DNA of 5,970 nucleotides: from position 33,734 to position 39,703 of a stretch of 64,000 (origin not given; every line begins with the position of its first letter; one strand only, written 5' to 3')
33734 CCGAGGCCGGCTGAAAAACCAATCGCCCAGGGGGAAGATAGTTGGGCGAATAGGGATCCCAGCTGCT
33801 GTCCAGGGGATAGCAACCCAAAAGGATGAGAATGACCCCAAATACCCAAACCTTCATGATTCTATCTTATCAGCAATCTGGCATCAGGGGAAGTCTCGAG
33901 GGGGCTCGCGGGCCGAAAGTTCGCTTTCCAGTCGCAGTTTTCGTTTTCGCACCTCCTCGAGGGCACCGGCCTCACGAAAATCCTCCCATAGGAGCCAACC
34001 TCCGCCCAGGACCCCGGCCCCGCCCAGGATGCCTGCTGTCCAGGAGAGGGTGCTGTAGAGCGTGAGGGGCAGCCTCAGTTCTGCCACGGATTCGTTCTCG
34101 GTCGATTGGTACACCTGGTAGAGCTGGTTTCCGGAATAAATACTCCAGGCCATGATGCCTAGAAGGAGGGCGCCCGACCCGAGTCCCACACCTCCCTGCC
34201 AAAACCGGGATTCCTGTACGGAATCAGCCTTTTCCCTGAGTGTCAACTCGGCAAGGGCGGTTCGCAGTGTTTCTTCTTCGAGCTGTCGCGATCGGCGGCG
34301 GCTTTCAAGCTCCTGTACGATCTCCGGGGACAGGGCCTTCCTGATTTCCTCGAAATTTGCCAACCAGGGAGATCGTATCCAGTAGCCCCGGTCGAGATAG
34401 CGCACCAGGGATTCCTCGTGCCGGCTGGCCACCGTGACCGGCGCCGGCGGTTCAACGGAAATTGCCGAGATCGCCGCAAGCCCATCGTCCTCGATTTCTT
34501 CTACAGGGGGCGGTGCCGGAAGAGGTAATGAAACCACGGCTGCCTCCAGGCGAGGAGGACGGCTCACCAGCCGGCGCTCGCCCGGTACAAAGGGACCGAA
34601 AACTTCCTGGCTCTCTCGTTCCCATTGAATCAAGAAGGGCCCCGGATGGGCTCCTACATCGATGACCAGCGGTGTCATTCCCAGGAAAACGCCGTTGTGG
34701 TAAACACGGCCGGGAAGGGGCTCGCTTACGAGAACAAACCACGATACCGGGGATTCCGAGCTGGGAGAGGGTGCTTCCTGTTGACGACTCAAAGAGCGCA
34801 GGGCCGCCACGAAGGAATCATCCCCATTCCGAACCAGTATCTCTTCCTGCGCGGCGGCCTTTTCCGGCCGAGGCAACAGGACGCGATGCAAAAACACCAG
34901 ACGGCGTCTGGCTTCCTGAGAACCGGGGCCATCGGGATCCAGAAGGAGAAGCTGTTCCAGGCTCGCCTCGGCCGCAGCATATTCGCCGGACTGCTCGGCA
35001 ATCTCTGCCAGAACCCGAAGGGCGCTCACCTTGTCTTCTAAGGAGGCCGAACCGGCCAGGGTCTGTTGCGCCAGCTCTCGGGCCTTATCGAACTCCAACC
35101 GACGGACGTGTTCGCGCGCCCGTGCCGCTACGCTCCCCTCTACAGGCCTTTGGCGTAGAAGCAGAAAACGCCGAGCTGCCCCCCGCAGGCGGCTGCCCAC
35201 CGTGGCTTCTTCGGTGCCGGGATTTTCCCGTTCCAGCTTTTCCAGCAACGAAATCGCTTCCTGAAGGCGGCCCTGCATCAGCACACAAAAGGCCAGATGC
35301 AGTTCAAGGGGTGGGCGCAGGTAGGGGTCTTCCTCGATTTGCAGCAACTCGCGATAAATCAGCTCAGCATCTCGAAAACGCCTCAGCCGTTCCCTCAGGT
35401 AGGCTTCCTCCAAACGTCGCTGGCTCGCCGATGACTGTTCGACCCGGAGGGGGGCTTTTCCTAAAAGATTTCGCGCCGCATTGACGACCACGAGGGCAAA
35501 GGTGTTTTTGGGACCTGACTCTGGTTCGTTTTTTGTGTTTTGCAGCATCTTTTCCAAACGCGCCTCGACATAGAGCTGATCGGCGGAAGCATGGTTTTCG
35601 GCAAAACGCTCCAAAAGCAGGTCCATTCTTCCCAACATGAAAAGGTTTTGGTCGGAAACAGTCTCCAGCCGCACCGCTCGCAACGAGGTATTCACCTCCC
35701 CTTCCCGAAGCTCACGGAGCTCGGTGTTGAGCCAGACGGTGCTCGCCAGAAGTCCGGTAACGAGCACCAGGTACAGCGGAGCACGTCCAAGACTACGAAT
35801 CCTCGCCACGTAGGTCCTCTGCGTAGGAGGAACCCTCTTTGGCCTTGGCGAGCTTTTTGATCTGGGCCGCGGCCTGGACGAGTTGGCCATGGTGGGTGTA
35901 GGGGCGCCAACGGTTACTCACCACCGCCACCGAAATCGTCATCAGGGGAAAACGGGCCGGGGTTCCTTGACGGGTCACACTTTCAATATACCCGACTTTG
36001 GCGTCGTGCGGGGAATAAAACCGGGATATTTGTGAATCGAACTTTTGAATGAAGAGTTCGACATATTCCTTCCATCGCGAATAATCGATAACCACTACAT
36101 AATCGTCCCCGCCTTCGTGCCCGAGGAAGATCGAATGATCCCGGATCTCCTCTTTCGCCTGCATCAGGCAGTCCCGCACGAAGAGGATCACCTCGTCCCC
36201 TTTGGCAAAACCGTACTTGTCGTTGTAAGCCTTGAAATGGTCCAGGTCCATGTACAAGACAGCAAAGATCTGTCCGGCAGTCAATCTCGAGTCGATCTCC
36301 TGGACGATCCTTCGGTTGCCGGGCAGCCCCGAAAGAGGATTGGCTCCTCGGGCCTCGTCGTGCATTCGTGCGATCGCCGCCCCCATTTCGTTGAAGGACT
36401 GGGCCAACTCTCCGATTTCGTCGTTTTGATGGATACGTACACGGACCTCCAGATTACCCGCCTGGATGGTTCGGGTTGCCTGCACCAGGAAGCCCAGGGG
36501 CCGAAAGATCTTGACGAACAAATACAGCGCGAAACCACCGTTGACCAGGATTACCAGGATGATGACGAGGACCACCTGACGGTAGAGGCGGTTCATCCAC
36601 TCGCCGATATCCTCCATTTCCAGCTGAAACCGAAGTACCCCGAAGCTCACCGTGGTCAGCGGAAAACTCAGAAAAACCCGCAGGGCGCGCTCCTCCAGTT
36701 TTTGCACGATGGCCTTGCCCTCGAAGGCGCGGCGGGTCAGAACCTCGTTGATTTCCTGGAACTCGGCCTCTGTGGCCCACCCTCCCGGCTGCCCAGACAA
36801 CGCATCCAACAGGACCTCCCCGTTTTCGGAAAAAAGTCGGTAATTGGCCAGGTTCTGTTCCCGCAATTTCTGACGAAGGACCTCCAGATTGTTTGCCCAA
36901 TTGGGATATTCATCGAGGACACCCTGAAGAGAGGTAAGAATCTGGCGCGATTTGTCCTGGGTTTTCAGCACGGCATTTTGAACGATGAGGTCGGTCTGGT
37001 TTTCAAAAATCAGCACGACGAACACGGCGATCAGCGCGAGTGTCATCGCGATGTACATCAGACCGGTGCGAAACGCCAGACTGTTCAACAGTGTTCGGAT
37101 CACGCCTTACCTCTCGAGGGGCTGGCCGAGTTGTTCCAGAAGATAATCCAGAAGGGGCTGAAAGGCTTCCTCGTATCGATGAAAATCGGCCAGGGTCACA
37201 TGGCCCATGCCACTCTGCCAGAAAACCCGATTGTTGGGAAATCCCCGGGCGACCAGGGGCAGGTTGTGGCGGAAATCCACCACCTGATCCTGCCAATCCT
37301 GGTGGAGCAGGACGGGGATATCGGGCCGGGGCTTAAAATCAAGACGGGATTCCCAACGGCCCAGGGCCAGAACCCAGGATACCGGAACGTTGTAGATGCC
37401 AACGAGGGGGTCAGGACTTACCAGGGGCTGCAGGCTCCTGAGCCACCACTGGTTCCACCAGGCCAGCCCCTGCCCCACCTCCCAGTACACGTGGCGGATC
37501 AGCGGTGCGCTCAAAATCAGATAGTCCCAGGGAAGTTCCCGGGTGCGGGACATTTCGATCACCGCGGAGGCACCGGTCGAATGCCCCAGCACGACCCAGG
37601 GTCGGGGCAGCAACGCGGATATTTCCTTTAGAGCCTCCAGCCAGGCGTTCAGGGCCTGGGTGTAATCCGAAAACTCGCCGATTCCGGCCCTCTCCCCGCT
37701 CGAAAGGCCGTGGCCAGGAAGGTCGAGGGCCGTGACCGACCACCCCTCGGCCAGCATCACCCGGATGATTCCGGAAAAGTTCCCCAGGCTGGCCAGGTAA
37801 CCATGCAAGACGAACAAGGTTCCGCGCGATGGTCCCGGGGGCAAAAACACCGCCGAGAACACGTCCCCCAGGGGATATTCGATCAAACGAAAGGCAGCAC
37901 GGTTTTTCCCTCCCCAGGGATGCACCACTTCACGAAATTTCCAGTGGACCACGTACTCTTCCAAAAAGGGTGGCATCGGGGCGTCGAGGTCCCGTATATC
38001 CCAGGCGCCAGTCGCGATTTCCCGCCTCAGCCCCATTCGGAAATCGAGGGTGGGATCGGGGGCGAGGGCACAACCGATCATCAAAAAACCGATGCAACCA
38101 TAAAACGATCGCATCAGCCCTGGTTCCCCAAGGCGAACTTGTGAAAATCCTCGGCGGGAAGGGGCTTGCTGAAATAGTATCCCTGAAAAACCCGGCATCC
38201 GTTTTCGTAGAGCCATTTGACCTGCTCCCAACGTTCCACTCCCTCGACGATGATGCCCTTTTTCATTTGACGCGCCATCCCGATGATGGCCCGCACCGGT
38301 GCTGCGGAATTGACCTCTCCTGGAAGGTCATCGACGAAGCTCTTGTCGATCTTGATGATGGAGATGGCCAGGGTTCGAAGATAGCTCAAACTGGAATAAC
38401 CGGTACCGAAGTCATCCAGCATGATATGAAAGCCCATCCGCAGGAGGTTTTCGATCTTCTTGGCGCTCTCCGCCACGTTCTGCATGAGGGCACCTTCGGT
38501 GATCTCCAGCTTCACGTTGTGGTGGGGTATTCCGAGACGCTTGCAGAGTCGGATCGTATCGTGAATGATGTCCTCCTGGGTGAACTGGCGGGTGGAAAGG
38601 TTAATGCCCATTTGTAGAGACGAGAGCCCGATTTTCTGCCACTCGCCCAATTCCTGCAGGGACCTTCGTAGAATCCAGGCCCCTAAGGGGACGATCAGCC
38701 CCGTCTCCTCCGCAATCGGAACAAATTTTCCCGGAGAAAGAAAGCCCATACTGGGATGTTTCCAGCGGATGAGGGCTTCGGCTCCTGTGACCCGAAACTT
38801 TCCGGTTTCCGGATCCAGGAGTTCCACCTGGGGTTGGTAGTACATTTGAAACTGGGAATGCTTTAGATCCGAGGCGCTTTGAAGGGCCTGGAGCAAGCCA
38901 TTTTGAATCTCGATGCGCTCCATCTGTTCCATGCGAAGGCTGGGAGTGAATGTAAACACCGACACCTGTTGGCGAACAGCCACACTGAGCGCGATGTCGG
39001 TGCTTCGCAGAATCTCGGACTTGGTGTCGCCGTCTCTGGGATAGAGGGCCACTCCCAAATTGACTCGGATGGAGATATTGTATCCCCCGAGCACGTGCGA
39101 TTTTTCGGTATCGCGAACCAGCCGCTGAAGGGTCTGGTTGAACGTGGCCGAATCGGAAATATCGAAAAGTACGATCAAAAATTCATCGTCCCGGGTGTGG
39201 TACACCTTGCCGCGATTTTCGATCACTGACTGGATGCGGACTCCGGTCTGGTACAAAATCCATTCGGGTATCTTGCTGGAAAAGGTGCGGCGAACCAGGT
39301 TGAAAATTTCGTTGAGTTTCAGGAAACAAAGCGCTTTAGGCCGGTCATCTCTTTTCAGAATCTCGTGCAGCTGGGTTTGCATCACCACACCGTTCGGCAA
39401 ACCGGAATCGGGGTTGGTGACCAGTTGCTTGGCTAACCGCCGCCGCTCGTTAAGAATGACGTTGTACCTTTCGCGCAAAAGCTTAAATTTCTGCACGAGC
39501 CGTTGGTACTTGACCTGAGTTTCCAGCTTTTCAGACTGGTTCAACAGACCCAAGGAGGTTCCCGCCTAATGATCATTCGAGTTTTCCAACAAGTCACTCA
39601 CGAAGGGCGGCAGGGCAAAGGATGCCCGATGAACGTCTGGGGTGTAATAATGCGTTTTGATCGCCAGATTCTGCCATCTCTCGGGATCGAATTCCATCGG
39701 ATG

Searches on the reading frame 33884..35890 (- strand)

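Call 6: search_protein_families(library=pfam, proteins=[window:33884-35890:-], max_evalue=0.001)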
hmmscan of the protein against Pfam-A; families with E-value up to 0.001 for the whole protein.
window:33884-35890:- (668 aa): 6 families
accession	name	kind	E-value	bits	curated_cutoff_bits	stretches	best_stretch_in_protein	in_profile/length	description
PF14559.12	TPR_19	-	7.9e-09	36.2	25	1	171-228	6-60/68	Tetratricopeptide repeat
PF13432.12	TPR_16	-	3.6e-08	34.2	32.7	1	256-322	2-65/65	Tetratricopeptide repeat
PF13428.12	TPR_14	-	1.2e-06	29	23.5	0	289-331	2-41/44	Tetratricopeptide repeat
PF07719.23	TPR_2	-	3.9e-06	27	27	0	290-320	3-33/34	Tetratricopeptide repeat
PF13176.12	TPR_7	-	1.1e-05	25.5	27.9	0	290-320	1-31/36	Tetratricopeptide repeat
PF25062.1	ARM_TT21_N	-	0.00023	21.4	40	0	171-222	9-56/222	Tetratricopeptide repeat protein 21 N-terminal ARM repeat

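Call 7: search_protein_families(library=ncbifam, proteins=[window:33884-35890:-], max_evalue=0.00001)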
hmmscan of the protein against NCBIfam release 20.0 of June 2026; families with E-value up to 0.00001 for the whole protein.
window:33884-35890:- (668 aa): 0 families

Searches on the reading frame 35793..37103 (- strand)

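Call 6: search_protein_families(library=pfam, proteins=[window:35793-37103:-], max_evalue=0.001)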
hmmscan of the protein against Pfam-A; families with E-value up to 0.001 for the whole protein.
window:35793-37103:- (436 aa): 2 families
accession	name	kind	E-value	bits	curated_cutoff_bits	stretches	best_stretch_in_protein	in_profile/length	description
PF00672.30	HAMP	-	1.8e-12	47.8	25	1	199-244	6-51/53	HAMP domain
PF00990.26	GGDEF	-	7.3e-11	42.5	23.8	1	257-345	6-94/161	Diguanylate cyclase, GGDEF domain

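Call 7: search_protein_families(library=ncbifam, proteins=[window:35793-37103:-], max_evalue=0.00001)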
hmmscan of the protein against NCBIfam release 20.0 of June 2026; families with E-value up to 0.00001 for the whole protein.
window:35793-37103:- (436 aa): 26 families (the best 25 are shown)
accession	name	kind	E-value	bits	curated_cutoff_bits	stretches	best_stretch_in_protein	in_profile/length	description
NF007423.1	PRK09966.1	equivalog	8.1e-15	54.6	325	1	155-360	131-347/390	diguanylate cyclase DgcN/YfiN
NF033092.0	HK_WalK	equivalog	5.5e-13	48.4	725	1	8-245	4-247/594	cell wall metabolism sensor histidine kinase WalK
TIGR00254.1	GGDEF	domain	1.7e-12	47.3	37.4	1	266-350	23-103/168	diguanylate cyclase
NF038266.1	diguan_SiaD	equivalog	2e-11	43.7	290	1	224-349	66-191/252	biofilm regulation diguanylate cyclase SiaD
NF040691.1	MtrAB_MtrB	equivalog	6.4e-11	41.9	450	1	7-246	3-259/507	MtrAB system histidine kinase MtrB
NF007380.0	PRK09894.1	equivalog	3.5e-10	39.7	256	1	229-341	102-216/296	diguanylate cyclase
NF012163.2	BaeS_SmeS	equivalog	5.9e-09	35.4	500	1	172-249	161-238/457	sensor histidine kinase efflux regulator BaeS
NF038263.1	prot_phos_SiaA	equivalog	6.2e-09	34.9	700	1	176-248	311-383/658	biofilm regulation protein phosphatase SiaA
NF007474.0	PRK10060.1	equivalog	1.4e-08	33.4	782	1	254-343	239-326/663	cyclic di-GMP phosphodiesterase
TIGR01386.1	cztS_silS_copS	subfamily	4.5e-08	32.5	292.55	1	8-240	3-230/457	heavy metal sensor histidine kinase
NF007007.0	PRK09470.1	equivalog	7e-08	31.8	486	1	4-249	6-243/463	envelope stress sensor histidine kinase CpxA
NF007135.0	PRK09581.1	equivalog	7.3e-08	31.6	474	1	271-341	315-381/457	PleD family two-component system response regulator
NF011955.1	PRK15426.1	equivalog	1.4e-07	30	408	1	276-342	426-488/564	cellulose biosynthesis regulator diguanylate cyclase DgcQ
NF045911.1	TCSHisKinNblS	equivalog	1.9e-07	29.8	1000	1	172-248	177-254/621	two-component system sensor histidine kinase NblS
NF053592.1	HK_near_YfiR_like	equivalog_domain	2.9e-07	30.3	194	1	154-245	131-222/223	sensor histidine kinase, YfiR-like protein-associated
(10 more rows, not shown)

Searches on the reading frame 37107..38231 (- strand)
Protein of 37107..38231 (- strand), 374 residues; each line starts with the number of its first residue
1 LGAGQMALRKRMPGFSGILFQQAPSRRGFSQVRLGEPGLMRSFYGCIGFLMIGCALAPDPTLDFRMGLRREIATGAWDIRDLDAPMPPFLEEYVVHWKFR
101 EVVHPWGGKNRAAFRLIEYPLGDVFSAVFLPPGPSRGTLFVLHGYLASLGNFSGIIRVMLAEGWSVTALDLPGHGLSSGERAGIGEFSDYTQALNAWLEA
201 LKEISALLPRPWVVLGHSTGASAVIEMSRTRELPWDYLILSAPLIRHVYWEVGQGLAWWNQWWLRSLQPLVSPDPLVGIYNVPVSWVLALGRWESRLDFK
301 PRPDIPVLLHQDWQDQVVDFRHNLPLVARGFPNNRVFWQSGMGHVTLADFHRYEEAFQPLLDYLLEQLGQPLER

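Call 6: search_protein_families(library=pfam, proteins=[window:37107-38231:-], max_evalue=0.001)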
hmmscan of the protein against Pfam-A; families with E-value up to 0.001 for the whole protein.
window:37107-38231:- (374 aa): 3 families
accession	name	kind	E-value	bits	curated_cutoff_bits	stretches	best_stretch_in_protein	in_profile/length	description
PF12146.15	Hydrolase_4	-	8.3e-23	81.4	27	1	134-269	2-132/239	Serine aminopeptidase, S33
PF00561.26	Abhydrolase_1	-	1.8e-12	47.9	25.8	1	138-221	2-80/245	alpha/beta hydrolase fold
PF12697.13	Abhydrolase_6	-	8.8e-08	33.5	26.3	1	141-328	3-155/217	Alpha/beta hydrolase family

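Call 7: search_protein_families(library=ncbifam, proteins=[window:37107-38231:-], max_evalue=0.00001)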
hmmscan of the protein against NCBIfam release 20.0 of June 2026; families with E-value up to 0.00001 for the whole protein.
window:37107-38231:- (374 aa): 3 families
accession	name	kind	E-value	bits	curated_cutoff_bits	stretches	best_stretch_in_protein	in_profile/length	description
NF052543.1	PhlpBipLPA4030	equivalog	3.9e-33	115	450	2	126-253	61-187/312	phospholipase BipL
NF011457.0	PRK14875.1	equivalog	6.3e-09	35.3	307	1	132-230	127-218/372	acetoin dehydrogenase dihydrolipoyllysine-residue acetyltransferase subunit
TIGR03056.1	bchO_mg_che_rel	equivalog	2.4e-07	30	172.55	1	133-229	24-114/278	alpha/beta fold hydrolase BchO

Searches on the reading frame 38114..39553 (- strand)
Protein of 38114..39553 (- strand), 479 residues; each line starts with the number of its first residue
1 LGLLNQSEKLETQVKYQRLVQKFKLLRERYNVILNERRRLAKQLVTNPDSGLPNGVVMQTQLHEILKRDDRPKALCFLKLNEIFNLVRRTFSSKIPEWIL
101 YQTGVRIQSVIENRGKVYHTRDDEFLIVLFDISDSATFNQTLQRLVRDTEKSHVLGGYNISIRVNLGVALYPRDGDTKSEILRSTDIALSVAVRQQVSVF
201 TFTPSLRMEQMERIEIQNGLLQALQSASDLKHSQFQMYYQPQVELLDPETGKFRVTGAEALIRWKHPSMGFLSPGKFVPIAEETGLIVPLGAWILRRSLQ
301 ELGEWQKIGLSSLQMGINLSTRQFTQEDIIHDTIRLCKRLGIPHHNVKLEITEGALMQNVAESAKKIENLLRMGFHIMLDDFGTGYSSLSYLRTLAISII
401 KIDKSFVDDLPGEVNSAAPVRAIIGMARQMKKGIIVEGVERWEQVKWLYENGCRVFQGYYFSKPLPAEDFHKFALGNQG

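Call 6: search_protein_families(library=pfam, proteins=[window:38114-39553:-], max_evalue=0.001)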
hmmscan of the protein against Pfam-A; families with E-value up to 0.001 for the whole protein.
window:38114-39553:- (479 aa): 2 families
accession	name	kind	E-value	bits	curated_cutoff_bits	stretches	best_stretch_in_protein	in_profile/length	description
PF00563.25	EAL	-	1e-64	218.6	31.3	1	223-464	3-236/236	EAL domain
PF00990.26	GGDEF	-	3.6e-14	53.3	23.8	1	50-195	7-157/161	Diguanylate cyclase, GGDEF domain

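Call 7: search_protein_families(library=ncbifam, proteins=[window:38114-39553:-], max_evalue=0.00001)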
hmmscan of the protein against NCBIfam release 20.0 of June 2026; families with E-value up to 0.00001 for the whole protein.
window:38114-39553:- (479 aa): 16 families
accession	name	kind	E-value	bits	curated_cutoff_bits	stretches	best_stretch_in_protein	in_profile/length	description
NF045675.1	PhdiestaseDibA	equivalog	1.2e-81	275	980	1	36-470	195-621/623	phosphodiesterase DibA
NF007474.0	PRK10060.1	equivalog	2.6e-73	247.3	782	1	38-473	231-653/663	cyclic di-GMP phosphodiesterase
NF052458.1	PhdiestGepA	equivalog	1.8e-69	234.8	1200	1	98-470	475-837/840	phosphodiesterase GepA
NF008467.0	PRK11359.1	equivalog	2.1e-68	231.1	857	1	37-470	369-788/800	oxygen-sensing cyclic-di-GMP phosphodiesterase DosP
NF008807.1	PRK11829.1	equivalog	1.5e-67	228.2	733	1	48-471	246-659/670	biofilm formation regulator HmsP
NF053781.1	cdiGMPphdstlr2612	equivalog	1.5e-64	218.3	1600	1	37-472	833-1263/1268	Tlr1612 family c-di-GMP phosphodiesterase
NF007839.0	PRK10551.1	equivalog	2e-50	171.8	461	1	229-474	271-510/518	cyclic di-GMP phosphodiesterase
NF052596.1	RR_EAL_PvrR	equivalog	3.9e-37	127.8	580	1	221-473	144-388/398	response regulator cyclic di-GMP phosphodiesterase PvrR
NF007298.0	PRK09776.1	equivalog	9e-25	86.7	1135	1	38-468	678-1100/1111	diguanylate cyclase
NF045673.1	c-di-GMPRcptLapD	equivalog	1.6e-24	86.2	1020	1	34-466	226-646/647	cyclic di-GMP receptor LapD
NF052265.1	EAL_dom_RimA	equivalog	4.4e-20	72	430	1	325-465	94-234/248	S6 modification regulatory phosphodiesterase RimA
NF008281.1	PRK11059.1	equivalog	4.7e-20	71.4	663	1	48-466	225-631/633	RNase E specificity factor CsrD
NF051476.1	CDiGphdiTpdA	equivalog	6.5e-17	61.5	1000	1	346-462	452-568/570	cyclic di-GMP phosphodiesterase TpdA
NF008617.0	PRK11596.1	equivalog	6.6e-11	42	190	1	367-472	146-250/255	cyclic-guanylate-specific phosphodiesterase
NF007423.1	PRK09966.1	equivalog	1.3e-09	37.5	325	1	27-188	222-385/390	diguanylate cyclase DgcN/YfiN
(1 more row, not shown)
